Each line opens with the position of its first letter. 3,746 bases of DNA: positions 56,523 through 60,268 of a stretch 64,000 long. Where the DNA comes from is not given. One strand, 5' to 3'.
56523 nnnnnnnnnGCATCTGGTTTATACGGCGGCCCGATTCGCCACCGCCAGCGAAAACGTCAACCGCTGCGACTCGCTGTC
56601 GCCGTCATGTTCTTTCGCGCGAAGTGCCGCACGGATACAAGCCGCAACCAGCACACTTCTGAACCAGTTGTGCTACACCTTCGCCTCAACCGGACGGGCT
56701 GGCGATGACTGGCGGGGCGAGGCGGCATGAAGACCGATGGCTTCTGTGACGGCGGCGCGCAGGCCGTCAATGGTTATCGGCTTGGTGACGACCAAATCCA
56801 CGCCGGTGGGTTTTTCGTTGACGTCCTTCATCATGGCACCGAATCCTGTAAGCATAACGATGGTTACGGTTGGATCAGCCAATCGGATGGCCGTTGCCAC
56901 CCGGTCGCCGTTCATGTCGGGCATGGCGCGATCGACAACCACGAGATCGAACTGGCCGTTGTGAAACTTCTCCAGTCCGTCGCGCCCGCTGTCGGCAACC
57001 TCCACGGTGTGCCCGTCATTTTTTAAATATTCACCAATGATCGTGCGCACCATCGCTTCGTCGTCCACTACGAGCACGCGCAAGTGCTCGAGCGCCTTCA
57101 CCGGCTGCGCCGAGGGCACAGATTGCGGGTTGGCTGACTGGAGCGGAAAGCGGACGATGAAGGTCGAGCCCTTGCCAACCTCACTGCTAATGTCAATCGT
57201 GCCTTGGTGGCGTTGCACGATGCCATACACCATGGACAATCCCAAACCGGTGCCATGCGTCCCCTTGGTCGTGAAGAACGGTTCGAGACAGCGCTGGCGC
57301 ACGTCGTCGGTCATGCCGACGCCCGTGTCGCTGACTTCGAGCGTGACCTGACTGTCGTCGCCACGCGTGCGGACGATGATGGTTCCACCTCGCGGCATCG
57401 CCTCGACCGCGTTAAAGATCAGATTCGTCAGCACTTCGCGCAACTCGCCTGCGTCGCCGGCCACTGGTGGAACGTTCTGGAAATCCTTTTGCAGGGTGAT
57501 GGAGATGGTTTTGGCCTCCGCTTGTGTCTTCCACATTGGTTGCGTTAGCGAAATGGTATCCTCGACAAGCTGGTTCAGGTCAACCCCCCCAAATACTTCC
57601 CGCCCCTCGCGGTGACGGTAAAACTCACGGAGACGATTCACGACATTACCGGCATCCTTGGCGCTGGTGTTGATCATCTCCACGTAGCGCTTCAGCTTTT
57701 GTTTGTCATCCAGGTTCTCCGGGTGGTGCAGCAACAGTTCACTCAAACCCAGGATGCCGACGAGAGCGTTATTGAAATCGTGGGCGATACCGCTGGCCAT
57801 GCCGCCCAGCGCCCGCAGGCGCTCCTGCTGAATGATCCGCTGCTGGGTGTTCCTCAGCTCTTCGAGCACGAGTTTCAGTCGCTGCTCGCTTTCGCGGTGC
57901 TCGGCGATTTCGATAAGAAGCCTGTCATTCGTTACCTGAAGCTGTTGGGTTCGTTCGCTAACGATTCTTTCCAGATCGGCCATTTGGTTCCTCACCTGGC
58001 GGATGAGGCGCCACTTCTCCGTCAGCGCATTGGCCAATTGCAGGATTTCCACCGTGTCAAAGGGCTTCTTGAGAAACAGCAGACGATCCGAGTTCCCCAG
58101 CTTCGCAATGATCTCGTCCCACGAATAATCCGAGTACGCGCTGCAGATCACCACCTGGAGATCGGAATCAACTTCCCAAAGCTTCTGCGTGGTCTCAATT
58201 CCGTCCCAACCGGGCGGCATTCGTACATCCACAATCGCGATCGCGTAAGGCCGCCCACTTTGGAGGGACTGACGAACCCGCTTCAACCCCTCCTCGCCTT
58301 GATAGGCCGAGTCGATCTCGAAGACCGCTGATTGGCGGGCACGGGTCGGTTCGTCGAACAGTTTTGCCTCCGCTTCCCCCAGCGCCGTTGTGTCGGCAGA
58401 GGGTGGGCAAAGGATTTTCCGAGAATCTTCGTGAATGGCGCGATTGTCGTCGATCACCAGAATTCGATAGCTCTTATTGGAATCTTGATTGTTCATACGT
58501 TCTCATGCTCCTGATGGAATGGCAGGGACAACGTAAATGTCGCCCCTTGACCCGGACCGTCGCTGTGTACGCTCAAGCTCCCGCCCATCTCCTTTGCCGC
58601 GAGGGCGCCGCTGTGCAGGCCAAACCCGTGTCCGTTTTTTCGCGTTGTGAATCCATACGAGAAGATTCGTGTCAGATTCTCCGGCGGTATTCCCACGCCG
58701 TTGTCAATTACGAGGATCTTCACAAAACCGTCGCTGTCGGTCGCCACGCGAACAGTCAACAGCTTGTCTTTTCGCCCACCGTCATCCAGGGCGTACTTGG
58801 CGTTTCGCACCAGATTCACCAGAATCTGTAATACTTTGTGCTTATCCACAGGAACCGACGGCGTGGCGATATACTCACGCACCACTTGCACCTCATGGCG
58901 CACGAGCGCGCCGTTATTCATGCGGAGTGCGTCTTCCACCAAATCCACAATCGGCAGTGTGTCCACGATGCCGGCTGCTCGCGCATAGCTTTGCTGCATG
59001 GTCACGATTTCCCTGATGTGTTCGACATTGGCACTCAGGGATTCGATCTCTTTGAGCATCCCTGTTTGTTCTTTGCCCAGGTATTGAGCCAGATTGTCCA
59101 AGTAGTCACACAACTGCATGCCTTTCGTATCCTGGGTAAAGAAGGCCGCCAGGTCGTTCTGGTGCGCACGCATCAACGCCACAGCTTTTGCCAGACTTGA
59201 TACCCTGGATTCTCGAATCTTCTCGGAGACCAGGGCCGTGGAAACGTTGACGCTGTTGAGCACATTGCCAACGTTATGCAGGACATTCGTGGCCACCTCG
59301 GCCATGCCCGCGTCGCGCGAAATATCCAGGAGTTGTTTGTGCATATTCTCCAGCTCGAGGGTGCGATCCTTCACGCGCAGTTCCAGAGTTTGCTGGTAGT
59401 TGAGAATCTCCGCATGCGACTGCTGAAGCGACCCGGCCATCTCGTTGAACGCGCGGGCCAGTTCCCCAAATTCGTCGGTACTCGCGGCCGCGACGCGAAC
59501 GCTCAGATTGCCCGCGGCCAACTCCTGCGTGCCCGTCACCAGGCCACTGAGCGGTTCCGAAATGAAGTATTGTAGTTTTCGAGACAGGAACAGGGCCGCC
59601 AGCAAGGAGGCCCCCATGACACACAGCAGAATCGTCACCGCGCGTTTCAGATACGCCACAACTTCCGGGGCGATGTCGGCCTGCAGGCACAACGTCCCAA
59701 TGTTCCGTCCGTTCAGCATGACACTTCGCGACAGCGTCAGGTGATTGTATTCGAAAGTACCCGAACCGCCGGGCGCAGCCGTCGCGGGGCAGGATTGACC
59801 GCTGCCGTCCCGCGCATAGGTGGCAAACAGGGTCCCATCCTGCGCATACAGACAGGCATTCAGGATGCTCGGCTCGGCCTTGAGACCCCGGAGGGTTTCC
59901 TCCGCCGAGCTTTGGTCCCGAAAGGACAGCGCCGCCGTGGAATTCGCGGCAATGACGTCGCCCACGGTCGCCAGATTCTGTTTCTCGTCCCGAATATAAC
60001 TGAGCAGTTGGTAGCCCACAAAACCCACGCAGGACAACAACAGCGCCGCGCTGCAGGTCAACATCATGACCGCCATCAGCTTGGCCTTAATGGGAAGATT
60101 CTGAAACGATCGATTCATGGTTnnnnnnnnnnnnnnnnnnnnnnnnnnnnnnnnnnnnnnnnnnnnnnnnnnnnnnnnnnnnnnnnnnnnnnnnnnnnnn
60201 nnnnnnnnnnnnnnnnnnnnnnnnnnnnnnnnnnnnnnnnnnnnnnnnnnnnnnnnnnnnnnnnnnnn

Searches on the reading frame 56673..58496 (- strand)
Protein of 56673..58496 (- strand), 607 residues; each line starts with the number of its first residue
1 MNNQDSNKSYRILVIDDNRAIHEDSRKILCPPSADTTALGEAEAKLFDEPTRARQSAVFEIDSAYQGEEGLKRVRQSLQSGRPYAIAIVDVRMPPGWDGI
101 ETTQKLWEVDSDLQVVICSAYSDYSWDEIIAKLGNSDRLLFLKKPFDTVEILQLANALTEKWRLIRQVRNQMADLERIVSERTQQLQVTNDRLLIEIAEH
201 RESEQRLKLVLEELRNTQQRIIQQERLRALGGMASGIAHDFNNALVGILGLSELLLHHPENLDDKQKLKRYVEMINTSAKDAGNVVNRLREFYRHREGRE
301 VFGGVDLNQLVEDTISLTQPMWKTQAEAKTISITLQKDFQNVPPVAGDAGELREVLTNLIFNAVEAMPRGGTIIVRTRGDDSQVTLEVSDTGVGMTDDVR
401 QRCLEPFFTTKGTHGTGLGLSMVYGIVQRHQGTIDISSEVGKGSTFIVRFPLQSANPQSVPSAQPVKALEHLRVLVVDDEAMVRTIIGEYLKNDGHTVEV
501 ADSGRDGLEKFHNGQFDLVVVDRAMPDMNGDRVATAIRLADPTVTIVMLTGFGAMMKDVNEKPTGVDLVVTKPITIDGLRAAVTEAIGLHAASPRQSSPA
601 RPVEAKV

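Call 11: search_protein_families(library=pfam, proteins=[window:56673-58496:-], max_evalue=0.001)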
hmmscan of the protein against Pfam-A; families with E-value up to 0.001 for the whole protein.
window:56673-58496:- (607 aa): 5 families
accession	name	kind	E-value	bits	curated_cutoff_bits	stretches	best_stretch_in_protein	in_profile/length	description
PF00072.30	Response_reg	-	3.5e-34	117.7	30.2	2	474-583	1-110/111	Response regulator receiver domain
PF02518.31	HATPase_c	-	3.7e-26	92.2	26.4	1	347-453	1-110/111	Histidine kinase-, DNA gyrase B-, and HSP90-like ATPase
PF00512.31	HisKA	-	9.6e-10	38.8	26.9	1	230-298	2-66/66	His Kinase A (phospho-acceptor) domain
PF13581.12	HATPase_c_2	-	4.2e-07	30.5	27.4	1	352-430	36-112/127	Histidine kinase-like ATPase domain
PF14501.12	HATPase_c_5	-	0.00076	19.8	22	0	352-439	6-91/102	GHKL domain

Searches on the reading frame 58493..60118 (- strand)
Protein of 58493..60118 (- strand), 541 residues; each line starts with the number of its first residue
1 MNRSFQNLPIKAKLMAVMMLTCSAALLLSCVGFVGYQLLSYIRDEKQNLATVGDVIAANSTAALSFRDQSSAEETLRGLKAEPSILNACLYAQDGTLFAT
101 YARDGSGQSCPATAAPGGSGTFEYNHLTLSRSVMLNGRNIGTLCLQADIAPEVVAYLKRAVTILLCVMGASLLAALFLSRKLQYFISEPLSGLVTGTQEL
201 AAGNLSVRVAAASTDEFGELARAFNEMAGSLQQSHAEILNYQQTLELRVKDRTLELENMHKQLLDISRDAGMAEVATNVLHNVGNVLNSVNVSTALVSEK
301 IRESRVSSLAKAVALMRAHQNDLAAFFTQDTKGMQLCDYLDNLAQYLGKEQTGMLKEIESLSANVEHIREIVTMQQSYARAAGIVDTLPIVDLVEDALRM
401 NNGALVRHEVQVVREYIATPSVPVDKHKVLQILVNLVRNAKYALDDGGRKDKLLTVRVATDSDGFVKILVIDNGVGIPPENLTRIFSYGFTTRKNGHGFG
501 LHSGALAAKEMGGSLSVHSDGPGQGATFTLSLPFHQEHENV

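Call 11: search_protein_families(library=pfam, proteins=[window:58493-60118:-], max_evalue=0.001)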
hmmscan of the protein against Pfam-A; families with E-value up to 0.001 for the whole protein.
window:58493-60118:- (541 aa): 3 families
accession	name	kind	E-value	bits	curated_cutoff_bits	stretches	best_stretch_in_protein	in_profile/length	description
PF17152.10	CHASE8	-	5.1e-19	68.9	27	1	45-145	5-101/102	Periplasmic sensor domain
PF02518.31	HATPase_c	-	4.5e-18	66.1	26.4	1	425-535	2-110/111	Histidine kinase-, DNA gyrase B-, and HSP90-like ATPase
PF00672.30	HAMP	-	1.1e-13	51.7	25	1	186-233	6-53/53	HAMP domain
